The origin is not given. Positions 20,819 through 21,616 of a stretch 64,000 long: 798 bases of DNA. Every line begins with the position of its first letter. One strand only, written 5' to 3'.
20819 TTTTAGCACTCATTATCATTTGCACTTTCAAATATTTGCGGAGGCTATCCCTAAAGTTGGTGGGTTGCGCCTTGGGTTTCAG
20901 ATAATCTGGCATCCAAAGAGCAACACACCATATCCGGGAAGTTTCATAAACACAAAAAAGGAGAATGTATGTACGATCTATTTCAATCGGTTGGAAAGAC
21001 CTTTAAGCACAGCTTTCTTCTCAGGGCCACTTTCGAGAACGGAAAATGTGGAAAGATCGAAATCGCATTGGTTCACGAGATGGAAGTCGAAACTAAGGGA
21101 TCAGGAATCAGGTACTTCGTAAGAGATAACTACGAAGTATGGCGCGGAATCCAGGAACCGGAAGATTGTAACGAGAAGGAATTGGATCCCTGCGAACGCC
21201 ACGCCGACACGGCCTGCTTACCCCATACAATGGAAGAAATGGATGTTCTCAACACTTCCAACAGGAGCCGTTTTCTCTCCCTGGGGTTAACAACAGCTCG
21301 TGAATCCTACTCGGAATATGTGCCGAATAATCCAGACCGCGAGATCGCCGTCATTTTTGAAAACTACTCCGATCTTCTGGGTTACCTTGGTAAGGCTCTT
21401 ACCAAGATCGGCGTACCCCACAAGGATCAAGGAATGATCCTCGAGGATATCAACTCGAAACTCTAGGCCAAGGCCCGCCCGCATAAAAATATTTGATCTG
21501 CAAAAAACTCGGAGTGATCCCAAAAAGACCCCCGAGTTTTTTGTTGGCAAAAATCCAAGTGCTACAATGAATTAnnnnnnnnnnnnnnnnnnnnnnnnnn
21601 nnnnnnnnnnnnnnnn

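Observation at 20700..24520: Five-gene plus-strand island wedged between rplO and secY, splitting the universally linked spc-secY junction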

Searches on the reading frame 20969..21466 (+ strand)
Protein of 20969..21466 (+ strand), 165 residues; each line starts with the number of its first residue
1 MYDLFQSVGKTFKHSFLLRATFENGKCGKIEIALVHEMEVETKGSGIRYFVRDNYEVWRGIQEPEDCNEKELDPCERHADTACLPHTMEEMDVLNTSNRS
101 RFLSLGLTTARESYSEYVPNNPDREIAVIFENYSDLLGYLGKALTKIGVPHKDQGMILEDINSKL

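Call 4: search_protein_families(library=pfam, proteins=[window:20969-21466:+], max_evalue=0.01)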
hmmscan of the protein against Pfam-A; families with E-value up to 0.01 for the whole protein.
window:20969-21466:+ (165 aa): 0 families

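Call 5: search_protein_families(library=ncbifam, proteins=[window:20969-21466:+], max_evalue=0.01)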
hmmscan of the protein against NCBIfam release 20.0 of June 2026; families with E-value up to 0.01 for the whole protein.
window:20969-21466:+ (165 aa): 0 families

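Call 21: find_homologous_proteins(query=window:20969-21466:+, max_evalue=0.001)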
Query window:20969-21466:+ (165 aa): 1 proteins with E <= 0.001 among 14 candidates.
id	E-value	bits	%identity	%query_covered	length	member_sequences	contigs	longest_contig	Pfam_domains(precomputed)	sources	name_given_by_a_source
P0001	1.6e-107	375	100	100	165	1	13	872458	-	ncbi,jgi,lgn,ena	ncbi:MAG: hypothetical protein ABSE04_00910 [Candidatus Microgenomates bacterium]|jgi:hypothetical p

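Call 61: predict_structure(protein=window:20969-21466:+)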
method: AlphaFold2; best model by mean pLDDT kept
length: 165 residues; sequences in the alignment: 1
mean_pLDDT: 48.6   pTM: 0.51
mean pLDDT of the five models: 48.6, 48.3, 46.7, 46.5, 44.8
residues with pLDDT >= 90: 0; 70-90: 17; 50-70: 78; < 50: 70
segments of 3 or more residues with pLDDT < 50: 56-123
pLDDT, mean of each block of 10 residues (from residue 1): 62 71 56 66 55 51 33 26 25 25 25 34 57 71 57 62 57
secondary structure, 60 per line:
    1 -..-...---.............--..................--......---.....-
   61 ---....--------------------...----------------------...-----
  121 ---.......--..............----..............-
elements in order: E11-23 E26-43 E46-51 E55-59 H64-67 E113-115 E124-130 H133-146 H151-164

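Call 62: search_protein_representatives(protein=window:20969-21466:+)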
Query: 165 residues. Proteins with E-value up to 0.001 (for the whole library): 26; up to 1e-10: 7; up to 1e-30: 1. The best 26 are listed.
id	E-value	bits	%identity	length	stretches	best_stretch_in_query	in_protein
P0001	5.2e-108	374.5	100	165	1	1-165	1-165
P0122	7.2e-18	81.4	33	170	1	3-164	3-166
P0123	5.7e-17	78.5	35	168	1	3-164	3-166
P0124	2.2e-15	73.3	34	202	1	3-164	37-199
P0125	8.5e-13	64.9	31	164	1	2-157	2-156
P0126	3.8e-12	62.8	33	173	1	2-164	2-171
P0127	4.3e-12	62.6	32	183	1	1-165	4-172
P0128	2.6e-10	56.8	30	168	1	3-161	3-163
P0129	4.2e-10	56.1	32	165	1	2-153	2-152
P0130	6.2e-10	55.6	30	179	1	1-165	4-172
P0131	3.1e-09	53.3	34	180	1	4-165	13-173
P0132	3.5e-09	53.1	31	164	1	8-165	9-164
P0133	5.4e-09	52.5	33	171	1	8-161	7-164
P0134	8.5e-09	51.9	32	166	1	3-154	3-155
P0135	1.6e-08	51.0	35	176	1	3-164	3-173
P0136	5.5e-07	46.0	25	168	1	2-157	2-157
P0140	3.0e-06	43.6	24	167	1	3-164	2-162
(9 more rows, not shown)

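Call 65: find_homologous_proteins(query=A7, max_evalue=0.001)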
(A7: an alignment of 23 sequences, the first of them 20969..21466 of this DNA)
Query A7 (23 sequences) (165 aa, profile of the alignment): 3 proteins with E <= 0.001 among 2796 candidates.
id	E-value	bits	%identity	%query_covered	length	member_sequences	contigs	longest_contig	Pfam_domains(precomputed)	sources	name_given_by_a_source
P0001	4.5e-50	188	100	100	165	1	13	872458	-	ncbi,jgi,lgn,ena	ncbi:MAG: hypothetical protein ABSE04_00910 [Candidatus Microgenomates bacterium]|jgi:hypothetical p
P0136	1.2e-46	176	25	100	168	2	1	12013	-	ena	-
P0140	2.4e-45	172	26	99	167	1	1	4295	-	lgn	-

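Call 66: find_encoding_contigs(protein=P0136, flank=8000, max_places=2)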
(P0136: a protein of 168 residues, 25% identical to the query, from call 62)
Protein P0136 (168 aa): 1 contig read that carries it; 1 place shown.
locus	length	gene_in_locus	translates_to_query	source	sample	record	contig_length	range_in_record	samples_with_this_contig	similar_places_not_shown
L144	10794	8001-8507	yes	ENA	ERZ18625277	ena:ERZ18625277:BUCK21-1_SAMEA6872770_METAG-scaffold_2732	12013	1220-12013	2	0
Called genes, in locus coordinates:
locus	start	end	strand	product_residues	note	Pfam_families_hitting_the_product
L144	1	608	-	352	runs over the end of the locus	-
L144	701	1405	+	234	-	PF02353:CMAS (weak), PF03848:TehB (weak), PF05891:Methyltransf_PK (weak), PF13489:Methyltransf_23, PF13847:Methyltransf_31, PF08241:Methyltransf_11, PF08242:Methyltransf_12, PF13649:Methyltransf_25, +1 more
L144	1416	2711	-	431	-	-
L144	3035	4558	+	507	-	PF01436:NHL (faint)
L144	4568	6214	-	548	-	PF03193:RsgA_GTPase (faint), PF00005:ABC_tran, PF02463:SMC_N (faint), PF13555:AAA_29 (faint), PF01926:MMR_HSR1 (faint), PF13304:AAA_21, PF12848:ABC_tran_Xtn (weak), PF00005:ABC_tran, +1 more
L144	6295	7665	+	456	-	PF00171:Aldedh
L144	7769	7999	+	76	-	-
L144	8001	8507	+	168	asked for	-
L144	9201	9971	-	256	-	PF00696:AA_kinase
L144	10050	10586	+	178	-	-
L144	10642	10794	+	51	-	?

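Call 67: find_encoding_contigs(protein=P0140, flank=8000, max_places=2)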
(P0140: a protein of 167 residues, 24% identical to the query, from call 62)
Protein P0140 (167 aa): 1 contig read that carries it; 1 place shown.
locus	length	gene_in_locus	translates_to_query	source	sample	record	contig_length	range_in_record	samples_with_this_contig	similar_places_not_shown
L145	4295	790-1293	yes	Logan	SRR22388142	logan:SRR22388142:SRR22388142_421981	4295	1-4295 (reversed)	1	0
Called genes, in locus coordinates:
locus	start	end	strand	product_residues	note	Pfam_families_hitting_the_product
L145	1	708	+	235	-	?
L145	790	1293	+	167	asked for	-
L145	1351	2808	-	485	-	PF13522:GATase_6, PF13537:GATase_7 (weak), PF00156:Pribosyltran (weak)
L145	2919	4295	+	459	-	?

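Call 68: list_cluster_members(proteins=[P0122, P0123, P0124, P0125, P0126, P0127, P0128, P0129, P0130, P0131])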
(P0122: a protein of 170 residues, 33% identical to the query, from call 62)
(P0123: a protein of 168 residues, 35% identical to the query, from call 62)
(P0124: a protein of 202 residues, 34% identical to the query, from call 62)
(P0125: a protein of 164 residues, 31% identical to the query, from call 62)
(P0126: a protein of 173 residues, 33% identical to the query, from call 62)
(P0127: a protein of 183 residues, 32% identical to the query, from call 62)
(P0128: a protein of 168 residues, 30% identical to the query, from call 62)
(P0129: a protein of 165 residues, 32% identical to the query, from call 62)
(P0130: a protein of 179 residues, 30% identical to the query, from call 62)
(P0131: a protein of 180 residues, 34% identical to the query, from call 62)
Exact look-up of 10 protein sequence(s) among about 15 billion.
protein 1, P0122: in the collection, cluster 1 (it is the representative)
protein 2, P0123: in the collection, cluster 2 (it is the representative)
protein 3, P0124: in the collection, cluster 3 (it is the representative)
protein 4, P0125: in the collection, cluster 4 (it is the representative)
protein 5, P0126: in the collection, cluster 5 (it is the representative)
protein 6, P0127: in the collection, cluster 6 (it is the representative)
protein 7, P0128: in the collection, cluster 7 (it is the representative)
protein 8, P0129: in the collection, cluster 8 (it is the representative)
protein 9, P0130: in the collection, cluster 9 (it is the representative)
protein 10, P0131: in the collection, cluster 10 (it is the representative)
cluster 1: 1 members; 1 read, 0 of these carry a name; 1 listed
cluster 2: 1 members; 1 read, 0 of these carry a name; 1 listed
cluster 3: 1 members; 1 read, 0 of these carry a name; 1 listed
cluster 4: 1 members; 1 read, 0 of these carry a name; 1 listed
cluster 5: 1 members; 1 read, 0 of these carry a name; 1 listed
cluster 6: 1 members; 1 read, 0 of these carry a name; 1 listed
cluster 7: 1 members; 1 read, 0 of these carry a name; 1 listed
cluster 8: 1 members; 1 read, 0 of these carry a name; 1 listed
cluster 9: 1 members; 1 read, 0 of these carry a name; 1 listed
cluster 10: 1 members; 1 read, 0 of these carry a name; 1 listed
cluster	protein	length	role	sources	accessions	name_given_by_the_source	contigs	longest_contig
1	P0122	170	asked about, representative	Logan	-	-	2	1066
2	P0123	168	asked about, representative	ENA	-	-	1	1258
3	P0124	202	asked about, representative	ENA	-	-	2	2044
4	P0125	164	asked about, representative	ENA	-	-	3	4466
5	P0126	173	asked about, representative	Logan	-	-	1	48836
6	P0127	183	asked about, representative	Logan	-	-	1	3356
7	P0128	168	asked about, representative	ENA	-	-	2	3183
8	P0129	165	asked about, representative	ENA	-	-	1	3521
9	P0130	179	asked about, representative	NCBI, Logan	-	-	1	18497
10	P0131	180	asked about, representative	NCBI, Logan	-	-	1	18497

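Call 70: predict_structure(alignment_id=A7)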
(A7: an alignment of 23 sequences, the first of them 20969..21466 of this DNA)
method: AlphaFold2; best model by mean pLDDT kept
length: 165 residues; sequences in the alignment: 23
mean_pLDDT: 95.2   pTM: 0.89
mean pLDDT of the five models: 95.2, 95.0, 94.8, 93.6, 93.0
residues with pLDDT >= 90: 149; 70-90: 16; 50-70: 0; < 50: 0
segments of 3 or more residues with pLDDT < 50: none
pLDDT, mean of each block of 10 residues (from residue 1): 95 97 96 96 90 93 96 96 97 97 96 88 94 96 98 98 96
secondary structure, 60 per line:
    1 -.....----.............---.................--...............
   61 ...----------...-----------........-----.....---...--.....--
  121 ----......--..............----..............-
elements in order: E11-23 E27-43 E46-63 E91-95 E101-105 E109-111 E114-118 E125-130 H133-146 H151-164

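Call 73: fold_search(model_id=the predicted structure, library=pdb)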
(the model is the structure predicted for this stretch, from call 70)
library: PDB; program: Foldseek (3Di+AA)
matches with E <= 10: 811; with E <= 0.001: 0
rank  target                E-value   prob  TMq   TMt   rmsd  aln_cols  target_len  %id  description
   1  7dsa_B                7.4e-02  0.23  0.21  0.16  14.2       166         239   14  Crystal structure of actin capping protein in complex with V-1 (space group P62) (released 2021-03-03)
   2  3b3q_E                1.7e-01  0.04  0.12  0.11  17.9       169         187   11  Crystal structure of a synaptic adhesion complex (released 2008-01-15)
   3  2dyc                  1.7e-01  0.02  0.10  0.11  18.0       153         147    5  Crystal structure of the N-terminal domain of mouse galectin-4 (released 2007-10-16)
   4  3v0r                  1.9e-01  0.10  0.20  0.23  11.2       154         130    8  Crystal structure of Alternaria alternata allergen Alt a 1 (released 2012-06-13)
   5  5a8t                  1.9e-01  0.09  0.21  0.19  13.5       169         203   12  Crystal structure of Antheraea mylitta CPV4 polyhedra type 2 (released 2015-09-02)
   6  5xau_D                2.1e-01  0.06  0.13  0.05  14.4       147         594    5  Crystal structure of integrin binding fragment of laminin-511 (released 2017-09-20)
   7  6nif                  2.1e-01  0.03  0.12  0.10  17.3       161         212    7  crystal structure of human REV7-RAN complex (released 2019-09-11)
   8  5a9c                  2.2e-01  0.09  0.23  0.20  14.0       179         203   12  Crystal structure of Antheraea mylitta CPV4 polyhedra base domain deleted mutant (released 2015-09-02)
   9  2rqf_MODEL_1_A        2.3e-01  0.03  0.11  0.09  20.5       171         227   10  Solution structure of juvenile hormone binding protein from silkworm in complex with JH III (released 2010-05-05)
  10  1h4u                  2.3e-01  0.02  0.11  0.09  15.1       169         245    6  Domain G2 of mouse nidogen-1 (released 2001-06-28)
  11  5a9a                  2.6e-01  0.07  0.19  0.15  16.6       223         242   11  Crystal structure of Simulium ubiquitum CPV20 polyhedra (released 2015-09-02)
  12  8t6n_E                2.9e-01  0.16  0.18  0.19  13.3       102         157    9  Crystal structure of T33-27.1: Deep-learning sequence design of co-assembling tetrahedron protein nanoparticles (released 2024-04-24)
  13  4bdu_A                3.1e-01  0.04  0.17  0.11  13.4       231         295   10  Bax BH3-in-Groove dimer (GFP) (released 2013-02-13)
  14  7my2_C                3.1e-01  0.02  0.12  0.03  17.4       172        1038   10  CryoEM structure of neutralizing nanobody Nb30 in complex with SARS-CoV2 spike (released 2021-06-16)
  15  4s1k                  3.3e-01  0.02  0.12  0.10  17.2       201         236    9  Structure of Uranotaenia sapphirina cypovirus (CPV17) polyhedrin at 100 K (released 2015-03-25)
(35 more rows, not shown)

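Call 80: search_protein_families(library=padloc, proteins=[window:20969-21466:+], max_evalue=0.001)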
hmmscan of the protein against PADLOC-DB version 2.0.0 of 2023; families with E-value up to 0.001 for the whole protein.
window:20969-21466:+ (165 aa): 0 families
